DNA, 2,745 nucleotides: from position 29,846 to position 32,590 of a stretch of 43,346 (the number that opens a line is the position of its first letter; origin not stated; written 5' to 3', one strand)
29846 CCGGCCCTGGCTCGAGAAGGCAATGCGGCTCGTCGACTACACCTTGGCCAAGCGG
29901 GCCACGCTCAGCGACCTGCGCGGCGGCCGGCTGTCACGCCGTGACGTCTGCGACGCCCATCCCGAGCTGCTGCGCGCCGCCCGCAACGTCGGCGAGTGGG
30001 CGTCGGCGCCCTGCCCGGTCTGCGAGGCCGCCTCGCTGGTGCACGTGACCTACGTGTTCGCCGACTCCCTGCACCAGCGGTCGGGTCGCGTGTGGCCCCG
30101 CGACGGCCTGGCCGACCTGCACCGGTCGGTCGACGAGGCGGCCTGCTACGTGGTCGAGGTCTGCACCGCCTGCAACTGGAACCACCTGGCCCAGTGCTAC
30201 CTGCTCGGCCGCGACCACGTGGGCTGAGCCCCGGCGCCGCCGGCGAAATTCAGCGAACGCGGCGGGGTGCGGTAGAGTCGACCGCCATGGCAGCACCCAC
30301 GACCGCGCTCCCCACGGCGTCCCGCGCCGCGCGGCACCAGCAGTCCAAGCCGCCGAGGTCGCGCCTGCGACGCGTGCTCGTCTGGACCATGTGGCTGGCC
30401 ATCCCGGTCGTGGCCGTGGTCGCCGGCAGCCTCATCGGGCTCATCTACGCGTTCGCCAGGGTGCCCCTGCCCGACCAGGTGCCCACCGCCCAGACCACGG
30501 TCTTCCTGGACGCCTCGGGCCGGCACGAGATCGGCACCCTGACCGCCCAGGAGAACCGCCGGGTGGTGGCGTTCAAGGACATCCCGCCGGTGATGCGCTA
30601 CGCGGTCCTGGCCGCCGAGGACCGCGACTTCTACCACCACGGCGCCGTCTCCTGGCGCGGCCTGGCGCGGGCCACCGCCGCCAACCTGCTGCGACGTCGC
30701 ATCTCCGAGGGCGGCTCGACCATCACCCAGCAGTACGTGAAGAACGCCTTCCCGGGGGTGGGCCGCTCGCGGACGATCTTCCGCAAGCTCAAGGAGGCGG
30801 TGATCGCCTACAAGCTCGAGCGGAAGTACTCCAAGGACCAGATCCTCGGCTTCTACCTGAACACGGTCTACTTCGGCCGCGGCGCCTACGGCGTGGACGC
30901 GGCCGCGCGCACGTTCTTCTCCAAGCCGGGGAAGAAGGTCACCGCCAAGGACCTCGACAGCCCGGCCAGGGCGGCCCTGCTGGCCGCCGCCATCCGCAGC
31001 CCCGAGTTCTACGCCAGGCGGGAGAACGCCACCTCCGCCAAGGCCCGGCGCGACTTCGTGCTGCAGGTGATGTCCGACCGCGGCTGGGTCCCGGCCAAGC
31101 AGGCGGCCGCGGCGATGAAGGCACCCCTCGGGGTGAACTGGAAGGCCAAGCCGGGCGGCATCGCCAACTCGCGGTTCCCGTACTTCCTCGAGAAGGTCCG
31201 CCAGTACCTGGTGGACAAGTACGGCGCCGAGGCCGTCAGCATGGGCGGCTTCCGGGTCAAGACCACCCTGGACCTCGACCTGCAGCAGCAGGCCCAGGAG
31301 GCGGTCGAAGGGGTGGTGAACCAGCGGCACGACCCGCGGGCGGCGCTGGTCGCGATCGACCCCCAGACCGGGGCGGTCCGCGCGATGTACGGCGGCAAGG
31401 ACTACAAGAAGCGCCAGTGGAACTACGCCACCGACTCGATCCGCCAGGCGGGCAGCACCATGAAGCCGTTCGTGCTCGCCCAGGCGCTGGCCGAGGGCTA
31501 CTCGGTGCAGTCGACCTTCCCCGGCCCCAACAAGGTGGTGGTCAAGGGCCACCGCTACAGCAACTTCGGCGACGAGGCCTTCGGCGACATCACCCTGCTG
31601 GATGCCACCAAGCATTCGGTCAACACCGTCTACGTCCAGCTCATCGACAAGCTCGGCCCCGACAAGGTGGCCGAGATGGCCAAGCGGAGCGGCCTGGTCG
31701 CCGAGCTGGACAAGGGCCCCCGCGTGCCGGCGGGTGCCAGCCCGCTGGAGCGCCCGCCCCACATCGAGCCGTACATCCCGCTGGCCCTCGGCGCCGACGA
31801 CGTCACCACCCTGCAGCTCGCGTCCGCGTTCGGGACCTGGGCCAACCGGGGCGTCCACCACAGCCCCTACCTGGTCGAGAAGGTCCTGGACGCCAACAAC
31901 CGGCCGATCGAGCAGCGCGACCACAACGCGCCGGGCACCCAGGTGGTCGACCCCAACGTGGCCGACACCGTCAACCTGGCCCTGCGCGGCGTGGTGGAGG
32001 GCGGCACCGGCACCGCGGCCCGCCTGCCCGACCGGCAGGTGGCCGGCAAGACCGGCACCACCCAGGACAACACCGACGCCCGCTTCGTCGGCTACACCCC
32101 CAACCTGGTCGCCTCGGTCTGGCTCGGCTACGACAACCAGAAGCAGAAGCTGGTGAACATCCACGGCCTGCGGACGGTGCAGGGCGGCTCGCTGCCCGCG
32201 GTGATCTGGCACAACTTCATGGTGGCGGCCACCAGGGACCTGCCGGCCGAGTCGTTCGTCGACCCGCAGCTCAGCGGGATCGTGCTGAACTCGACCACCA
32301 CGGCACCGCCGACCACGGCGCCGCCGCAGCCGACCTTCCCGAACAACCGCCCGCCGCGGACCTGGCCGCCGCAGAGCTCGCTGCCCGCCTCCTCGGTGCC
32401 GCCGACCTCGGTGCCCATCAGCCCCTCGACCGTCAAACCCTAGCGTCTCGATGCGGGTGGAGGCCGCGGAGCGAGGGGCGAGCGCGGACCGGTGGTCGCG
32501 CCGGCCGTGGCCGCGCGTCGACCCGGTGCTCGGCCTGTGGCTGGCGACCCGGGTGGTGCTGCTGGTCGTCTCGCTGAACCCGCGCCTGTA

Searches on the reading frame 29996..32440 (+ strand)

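Call 44: search_protein_families(library=pfam, proteins=[window:29996-32440:+], max_evalue=0.00001)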
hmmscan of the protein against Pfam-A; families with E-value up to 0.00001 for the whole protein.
window:29996-32440:+ (815 aa): 2 families
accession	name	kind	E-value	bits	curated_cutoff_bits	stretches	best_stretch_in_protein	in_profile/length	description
PF00912.28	Transgly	-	1.9e-57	194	27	1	178-359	4-177/178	Transglycosylase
PF00905.27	Transpeptidase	-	1.2e-37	130.1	22.1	1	450-714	2-277/299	Penicillin binding protein transpeptidase domain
